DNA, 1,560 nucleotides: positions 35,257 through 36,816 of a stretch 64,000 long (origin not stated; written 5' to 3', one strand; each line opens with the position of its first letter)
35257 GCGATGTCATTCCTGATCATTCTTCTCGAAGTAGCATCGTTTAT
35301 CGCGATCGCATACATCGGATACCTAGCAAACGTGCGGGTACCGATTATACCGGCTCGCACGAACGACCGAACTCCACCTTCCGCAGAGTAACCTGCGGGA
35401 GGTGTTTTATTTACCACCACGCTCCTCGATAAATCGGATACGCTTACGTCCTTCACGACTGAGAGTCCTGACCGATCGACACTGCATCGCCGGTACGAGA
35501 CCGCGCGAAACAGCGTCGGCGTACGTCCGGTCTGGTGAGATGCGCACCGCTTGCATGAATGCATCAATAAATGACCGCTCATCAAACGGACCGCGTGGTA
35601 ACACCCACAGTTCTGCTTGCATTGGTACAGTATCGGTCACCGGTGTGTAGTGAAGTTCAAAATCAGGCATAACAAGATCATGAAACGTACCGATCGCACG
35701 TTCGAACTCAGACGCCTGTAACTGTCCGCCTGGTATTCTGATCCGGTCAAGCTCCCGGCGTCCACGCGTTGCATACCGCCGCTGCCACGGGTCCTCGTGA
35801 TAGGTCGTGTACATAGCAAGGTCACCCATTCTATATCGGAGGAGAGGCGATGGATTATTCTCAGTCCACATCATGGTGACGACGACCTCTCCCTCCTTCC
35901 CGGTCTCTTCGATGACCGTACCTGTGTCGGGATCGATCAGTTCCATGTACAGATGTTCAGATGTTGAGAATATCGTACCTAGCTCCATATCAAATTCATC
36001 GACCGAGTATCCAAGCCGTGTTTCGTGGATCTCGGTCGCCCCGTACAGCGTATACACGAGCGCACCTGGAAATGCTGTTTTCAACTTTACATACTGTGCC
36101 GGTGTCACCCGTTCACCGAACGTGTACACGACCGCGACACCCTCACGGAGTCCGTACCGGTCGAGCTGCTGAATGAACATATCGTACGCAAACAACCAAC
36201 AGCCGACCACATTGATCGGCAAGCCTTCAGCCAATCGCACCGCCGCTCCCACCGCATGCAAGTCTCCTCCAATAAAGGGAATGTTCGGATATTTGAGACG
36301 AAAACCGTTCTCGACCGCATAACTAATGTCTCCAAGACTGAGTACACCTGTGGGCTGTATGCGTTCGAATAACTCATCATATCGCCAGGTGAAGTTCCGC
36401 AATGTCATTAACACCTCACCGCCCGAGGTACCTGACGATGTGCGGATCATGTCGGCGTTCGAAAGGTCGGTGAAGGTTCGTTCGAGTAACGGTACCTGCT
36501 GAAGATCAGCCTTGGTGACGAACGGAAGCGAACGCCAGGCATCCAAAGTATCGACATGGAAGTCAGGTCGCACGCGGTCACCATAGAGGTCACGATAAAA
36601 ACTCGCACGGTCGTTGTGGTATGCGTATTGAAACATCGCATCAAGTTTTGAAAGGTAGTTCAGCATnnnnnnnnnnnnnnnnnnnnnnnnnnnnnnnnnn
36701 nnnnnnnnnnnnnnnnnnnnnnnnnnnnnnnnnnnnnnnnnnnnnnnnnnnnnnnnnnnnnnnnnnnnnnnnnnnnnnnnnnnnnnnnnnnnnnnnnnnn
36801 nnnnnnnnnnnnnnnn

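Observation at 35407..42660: Inverted duplication of a PaaK/CapK-like adenylating enzyme + coupled partner module flanking two large membrane-anchored proteins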

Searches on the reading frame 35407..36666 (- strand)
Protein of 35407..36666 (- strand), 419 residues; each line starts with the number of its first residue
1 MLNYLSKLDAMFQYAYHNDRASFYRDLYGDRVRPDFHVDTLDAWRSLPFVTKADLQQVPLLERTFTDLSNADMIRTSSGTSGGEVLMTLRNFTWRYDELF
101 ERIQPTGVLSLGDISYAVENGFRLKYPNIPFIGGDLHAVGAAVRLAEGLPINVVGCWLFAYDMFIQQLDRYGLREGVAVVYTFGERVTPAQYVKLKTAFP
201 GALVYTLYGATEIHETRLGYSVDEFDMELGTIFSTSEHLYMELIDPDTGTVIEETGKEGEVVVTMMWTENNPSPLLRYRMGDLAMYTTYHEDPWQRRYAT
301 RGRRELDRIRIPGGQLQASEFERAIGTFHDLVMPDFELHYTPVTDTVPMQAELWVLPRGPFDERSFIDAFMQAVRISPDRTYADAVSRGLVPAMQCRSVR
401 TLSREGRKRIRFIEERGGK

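Call 4: search_protein_families(library=pfam, max_evalue=1, proteins=[window:35407-36666:-])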
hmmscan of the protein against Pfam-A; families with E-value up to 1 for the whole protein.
window:35407-36666:- (419 aa): 2 families
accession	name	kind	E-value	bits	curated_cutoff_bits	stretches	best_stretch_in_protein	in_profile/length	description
PF00501.34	AMP-binding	-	0.00089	18.6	29.9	1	162-263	268-374/384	AMP-binding enzyme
PF10025.14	DUF2267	-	0.17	12.6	29.8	0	178-225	26-73/122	Uncharacterized conserved protein (DUF2267)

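Call 5: search_protein_families(library=ncbifam, max_evalue=1, proteins=[window:35407-36666:-])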
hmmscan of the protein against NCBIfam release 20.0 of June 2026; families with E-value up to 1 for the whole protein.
window:35407-36666:- (419 aa): 5 families
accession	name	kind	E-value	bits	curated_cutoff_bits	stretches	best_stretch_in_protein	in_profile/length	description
TIGR02155.1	PA_CoA_ligase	equivalog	3.9e-15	55.3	646.3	2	207-349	226-362/422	phenylacetate--CoA ligase PaaK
NF045666.1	DVU1553_fam_AMP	equivalog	5.8e-15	55.2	300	2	175-286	208-310/331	DVU_1553 family AMP-dependent CoA ligase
NF041878.1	paak_haloarch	equivalog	1.2e-14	53.7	700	2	233-290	254-308/427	phenylacetate--CoA ligase PaaK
NF053551.1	FlxY_rubin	equivalog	1.3e-10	40.6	520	2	205-288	231-304/424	flexirubin biosynthesis putative acyl-CoA ligase FlxY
TIGR01733.1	AA-adenyl-dom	subfamily_domain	0.0084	15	317.4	1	164-223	226-283/409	amino acid adenylation domain-containing protein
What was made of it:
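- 35407..36666 (-): A1: type-1 PaaK-like adenylate-forming enzyme, 419 aa, predicted to be active. NCBIfam PaaK, E 3.9e-15 (call 5).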

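Call 14: find_encoding_contigs(protein=window:35407-36666:-, flank=10000, max_places=6)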
Protein window:35407-36666:- (419 aa): 1 contig read that carries it; 1 place shown.
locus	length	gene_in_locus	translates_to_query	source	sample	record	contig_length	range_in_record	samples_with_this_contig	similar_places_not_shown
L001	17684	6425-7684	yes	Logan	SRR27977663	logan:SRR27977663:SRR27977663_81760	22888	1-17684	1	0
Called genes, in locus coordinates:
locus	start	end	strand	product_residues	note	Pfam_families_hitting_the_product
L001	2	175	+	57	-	?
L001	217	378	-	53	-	-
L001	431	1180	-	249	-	-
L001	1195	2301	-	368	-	-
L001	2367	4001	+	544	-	-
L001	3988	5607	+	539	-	-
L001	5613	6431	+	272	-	-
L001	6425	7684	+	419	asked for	-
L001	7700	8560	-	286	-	-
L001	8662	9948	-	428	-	-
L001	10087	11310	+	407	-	-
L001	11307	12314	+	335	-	-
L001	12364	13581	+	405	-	-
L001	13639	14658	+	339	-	-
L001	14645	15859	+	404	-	-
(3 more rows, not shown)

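Call 15: find_homologous_proteins(query=window:35407-36666:-, max_evalue=0.001)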
Query window:35407-36666:- (419 aa): 16 proteins with E <= 0.001 among 5798 candidates.
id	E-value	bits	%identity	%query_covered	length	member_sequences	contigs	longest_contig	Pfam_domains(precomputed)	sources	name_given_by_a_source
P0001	4.8e-286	966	100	100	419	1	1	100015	-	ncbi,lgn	ncbi:MAG: hypothetical protein WDZ93_01515 [Candidatus Paceibacterota bacterium]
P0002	4.9e-188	643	66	99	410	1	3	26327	-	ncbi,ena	-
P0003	5.6e-154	531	56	99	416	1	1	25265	-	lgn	-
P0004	6.6e-150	518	53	99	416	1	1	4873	-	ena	-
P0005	3.2e-148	512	53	99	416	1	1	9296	-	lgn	-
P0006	4.0e-144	499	54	99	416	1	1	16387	-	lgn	-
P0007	8.7e-144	498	53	99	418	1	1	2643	-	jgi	-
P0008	4.9e-143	495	53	99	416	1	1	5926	-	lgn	-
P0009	1.0e-134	468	51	99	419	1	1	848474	-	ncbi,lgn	-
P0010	1.1e-126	441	48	99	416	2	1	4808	-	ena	-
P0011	1.2e-124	435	48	99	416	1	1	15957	-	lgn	-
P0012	1.7e-99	352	40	99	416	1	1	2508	-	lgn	-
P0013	7.2e-94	333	55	65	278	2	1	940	-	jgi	-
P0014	3.7e-6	44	24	98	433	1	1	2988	PF00501.35,PF14535.13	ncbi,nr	ncbi:MAG: phenylacetate--CoA ligase [Methanobacteriaceae archaeon]|nr:phenylacetate--CoA ligase [Met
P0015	3.1e-5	41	23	99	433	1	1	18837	PF00501.35,PF14535.13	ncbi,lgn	ncbi:MAG: phenylacetate--CoA ligase [Methanobacteriales archaeon Met13]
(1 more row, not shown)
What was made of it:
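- Closest known: Phenylacetate-CoA ligase PaaK. Different: Identity to PaaK homologues is 23-25% (call 15).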

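Call 16: find_encoding_contigs(protein=P0009, flank=10000, max_places=2)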
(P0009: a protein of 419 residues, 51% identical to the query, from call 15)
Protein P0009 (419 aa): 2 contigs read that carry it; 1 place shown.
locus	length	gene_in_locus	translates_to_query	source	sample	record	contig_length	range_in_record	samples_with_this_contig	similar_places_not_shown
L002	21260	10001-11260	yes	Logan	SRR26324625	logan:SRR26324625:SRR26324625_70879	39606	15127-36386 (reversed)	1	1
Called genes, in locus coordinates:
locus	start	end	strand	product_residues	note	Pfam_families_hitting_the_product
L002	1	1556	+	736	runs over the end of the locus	PF13385:Laminin_G_3, PF02210:Laminin_G_2 (weak)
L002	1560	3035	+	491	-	-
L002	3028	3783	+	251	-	-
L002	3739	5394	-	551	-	-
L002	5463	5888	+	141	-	-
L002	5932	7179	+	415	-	-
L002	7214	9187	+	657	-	-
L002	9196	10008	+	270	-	-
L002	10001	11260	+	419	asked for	-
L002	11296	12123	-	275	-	-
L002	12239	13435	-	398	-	-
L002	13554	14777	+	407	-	-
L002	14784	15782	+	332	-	-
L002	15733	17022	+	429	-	-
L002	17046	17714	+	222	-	-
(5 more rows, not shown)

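Call 17: find_encoding_contigs(protein=P0002, flank=10000, max_places=2)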
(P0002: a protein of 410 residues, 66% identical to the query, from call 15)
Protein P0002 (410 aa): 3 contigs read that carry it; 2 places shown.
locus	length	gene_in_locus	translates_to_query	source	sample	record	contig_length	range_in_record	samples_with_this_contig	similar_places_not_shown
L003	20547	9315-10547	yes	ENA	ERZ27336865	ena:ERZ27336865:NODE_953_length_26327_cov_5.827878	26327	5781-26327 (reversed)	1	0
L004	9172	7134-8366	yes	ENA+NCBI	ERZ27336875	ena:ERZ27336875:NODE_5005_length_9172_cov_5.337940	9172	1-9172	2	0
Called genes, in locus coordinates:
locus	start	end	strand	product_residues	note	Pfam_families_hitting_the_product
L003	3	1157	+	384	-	?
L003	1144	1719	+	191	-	-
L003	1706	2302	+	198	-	-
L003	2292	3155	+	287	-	-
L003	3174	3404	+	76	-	-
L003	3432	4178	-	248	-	-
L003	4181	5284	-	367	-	-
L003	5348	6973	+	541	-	-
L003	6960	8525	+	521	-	-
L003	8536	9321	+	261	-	-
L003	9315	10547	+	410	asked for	-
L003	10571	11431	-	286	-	-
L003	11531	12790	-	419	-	-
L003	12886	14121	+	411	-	-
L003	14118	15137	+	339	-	-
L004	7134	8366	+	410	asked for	-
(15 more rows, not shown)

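Call 18: find_encoding_contigs(protein=P0003, flank=10000, max_places=2)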
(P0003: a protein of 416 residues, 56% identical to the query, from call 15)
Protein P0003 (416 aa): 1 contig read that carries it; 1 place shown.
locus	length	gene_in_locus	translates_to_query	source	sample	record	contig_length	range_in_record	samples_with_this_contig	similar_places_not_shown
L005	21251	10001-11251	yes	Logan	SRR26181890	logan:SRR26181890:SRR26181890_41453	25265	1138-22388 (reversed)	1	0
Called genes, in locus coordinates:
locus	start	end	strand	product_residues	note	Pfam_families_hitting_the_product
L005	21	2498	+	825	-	PF13431:TPR_17 (faint), PF13414:TPR_11 (faint), PF07719:TPR_2 (faint), PF13432:TPR_16 (weak), PF14559:TPR_19 (weak), PF12895:ANAPC3 (weak), PF13432:TPR_16, PF14559:TPR_19 (weak), +7 more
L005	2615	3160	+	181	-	-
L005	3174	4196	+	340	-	-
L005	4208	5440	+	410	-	-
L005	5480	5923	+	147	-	-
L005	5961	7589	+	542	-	-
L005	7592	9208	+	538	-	-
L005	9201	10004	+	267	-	-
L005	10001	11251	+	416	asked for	-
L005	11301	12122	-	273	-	PF00528:BPD_transp_1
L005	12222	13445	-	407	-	-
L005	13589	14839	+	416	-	-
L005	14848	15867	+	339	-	-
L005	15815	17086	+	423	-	-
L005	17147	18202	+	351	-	-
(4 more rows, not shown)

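Call 24: search_solved_structures(query=A1, max_evalue=0.01, show_alignments=1)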
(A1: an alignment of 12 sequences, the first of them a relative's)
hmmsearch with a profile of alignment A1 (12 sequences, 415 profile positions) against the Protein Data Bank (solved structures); distinct sequences matched with E-value up to 0.01: 7.
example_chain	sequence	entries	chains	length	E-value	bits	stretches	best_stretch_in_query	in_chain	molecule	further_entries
9s3l_A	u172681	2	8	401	2.4e-22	82.5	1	3-334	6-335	Phenylacetate-CoA ligase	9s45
4r1l_A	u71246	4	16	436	7.1e-15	57.9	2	187-380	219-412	Phenylacetate-coenzyme A ligase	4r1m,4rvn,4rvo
2y27_A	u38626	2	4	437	1.2e-10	44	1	236-323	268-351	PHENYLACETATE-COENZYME A LIGASE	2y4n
2y4o_A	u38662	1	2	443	5.4e-10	41.8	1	235-323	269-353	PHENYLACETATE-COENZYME A LIGASE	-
4w8o_A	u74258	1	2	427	6e-08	35.1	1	66-261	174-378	luciferase-like enzymeAMP-CoA-ligase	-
6hdw_A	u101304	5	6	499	1.1e-07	34.3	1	4-95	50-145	2-hydroxyisobutyryl-CoA synthetase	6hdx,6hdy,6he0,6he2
6wuq_A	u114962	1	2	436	0.00037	22.6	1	17-282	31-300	AjiA1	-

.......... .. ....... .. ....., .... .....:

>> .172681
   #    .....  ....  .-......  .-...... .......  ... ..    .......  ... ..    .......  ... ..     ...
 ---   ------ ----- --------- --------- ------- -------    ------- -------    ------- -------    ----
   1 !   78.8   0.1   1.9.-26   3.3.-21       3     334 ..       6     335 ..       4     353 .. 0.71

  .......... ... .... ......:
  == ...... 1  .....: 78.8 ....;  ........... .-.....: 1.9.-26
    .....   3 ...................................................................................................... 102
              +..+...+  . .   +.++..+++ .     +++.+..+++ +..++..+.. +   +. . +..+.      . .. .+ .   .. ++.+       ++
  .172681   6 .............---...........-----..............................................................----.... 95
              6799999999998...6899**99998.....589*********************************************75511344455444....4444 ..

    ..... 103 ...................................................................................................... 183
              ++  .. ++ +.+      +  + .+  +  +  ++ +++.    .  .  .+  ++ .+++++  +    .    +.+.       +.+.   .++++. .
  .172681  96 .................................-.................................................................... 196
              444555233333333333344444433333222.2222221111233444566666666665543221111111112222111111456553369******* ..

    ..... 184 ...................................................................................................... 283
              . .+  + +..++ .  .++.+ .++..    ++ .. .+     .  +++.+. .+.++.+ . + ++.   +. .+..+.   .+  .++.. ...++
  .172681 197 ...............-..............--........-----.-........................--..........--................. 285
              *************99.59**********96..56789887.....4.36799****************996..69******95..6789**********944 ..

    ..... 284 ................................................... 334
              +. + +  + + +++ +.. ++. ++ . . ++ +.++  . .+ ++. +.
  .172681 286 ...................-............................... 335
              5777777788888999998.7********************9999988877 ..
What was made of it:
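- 35407..36666 (-): The family profile matches ClxA (9s3l) at E 2.4e-22 (call 24).
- The closest solved relative is ClxA (E 2.4e-22, call 24).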

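Call 25: find_related_loci(query=A1, collection=genome_contigs, flank=10000)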
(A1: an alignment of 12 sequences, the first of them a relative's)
Query A1 (419 aa) in genome_contigs; peptide patterns used: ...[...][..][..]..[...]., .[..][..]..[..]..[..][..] (x = any residue, [..] = any of these).
312 stretches matched a pattern; 2 encode a relative of the query (tblastn E <= 1e-3); 2 distinct loci.
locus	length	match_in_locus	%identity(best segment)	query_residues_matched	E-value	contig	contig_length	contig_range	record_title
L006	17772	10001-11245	56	1-414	3e-157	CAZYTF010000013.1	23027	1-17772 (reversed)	MAG TPA_asm: uncultured Candidatus Saccharibacteria bacterium isolate binchicken_co47_12 genome assembly, contig: NODE_1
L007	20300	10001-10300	29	176-287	2e-7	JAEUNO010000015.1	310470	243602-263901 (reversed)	MAG: Methyloversatilis sp. isolate new MAG-175 k141_1254194, whole genome shotgun sequence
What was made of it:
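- Tried and rejected: It found only one true locus, L006 (call 25).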

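Call 28: find_encoding_contigs(protein=P0006, flank=10000, max_places=2)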
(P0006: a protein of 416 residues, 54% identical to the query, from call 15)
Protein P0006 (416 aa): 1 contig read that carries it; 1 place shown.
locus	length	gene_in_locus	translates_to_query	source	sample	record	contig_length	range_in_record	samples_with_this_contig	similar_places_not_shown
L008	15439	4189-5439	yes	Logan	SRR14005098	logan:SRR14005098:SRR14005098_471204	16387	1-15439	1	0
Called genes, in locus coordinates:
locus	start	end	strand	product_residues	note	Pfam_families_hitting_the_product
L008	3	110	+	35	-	?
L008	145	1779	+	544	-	-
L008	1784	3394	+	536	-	-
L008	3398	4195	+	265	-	-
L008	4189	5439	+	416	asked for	-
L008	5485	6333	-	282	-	-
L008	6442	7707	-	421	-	-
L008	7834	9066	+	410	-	-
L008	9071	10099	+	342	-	-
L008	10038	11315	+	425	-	-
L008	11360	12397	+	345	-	PF13473:Cupredoxin_1 (faint)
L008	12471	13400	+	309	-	-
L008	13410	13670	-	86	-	-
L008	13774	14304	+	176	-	PF04079:SMC_ScpB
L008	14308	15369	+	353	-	PF00768:Peptidase_S11, PF13354:Beta-lactamase2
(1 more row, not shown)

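Call 29: find_encoding_contigs(protein=P0011, flank=10000, max_places=2)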
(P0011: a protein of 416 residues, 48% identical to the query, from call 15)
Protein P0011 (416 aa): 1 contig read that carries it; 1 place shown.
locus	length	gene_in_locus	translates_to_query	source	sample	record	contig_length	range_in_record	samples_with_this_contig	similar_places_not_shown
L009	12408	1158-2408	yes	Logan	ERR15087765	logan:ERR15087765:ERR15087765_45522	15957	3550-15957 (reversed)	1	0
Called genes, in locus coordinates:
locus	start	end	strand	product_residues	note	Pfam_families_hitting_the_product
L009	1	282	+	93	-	?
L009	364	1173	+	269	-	-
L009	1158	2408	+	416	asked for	-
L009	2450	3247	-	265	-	PF00528:BPD_transp_1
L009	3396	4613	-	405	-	-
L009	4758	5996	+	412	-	-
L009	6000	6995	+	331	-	-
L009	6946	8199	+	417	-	-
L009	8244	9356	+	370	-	-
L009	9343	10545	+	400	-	-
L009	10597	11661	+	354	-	PF16403:Bact_surface_Ig-like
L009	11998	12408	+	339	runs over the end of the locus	PF00044:Gp_dh_N, PF02800:Gp_dh_C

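Call 93: search_protein_families(library=padloc, max_evalue=0.01, proteins=[window:35407-36666:-])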
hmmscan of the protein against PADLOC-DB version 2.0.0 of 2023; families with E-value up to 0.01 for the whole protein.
window:35407-36666:- (419 aa): 0 families
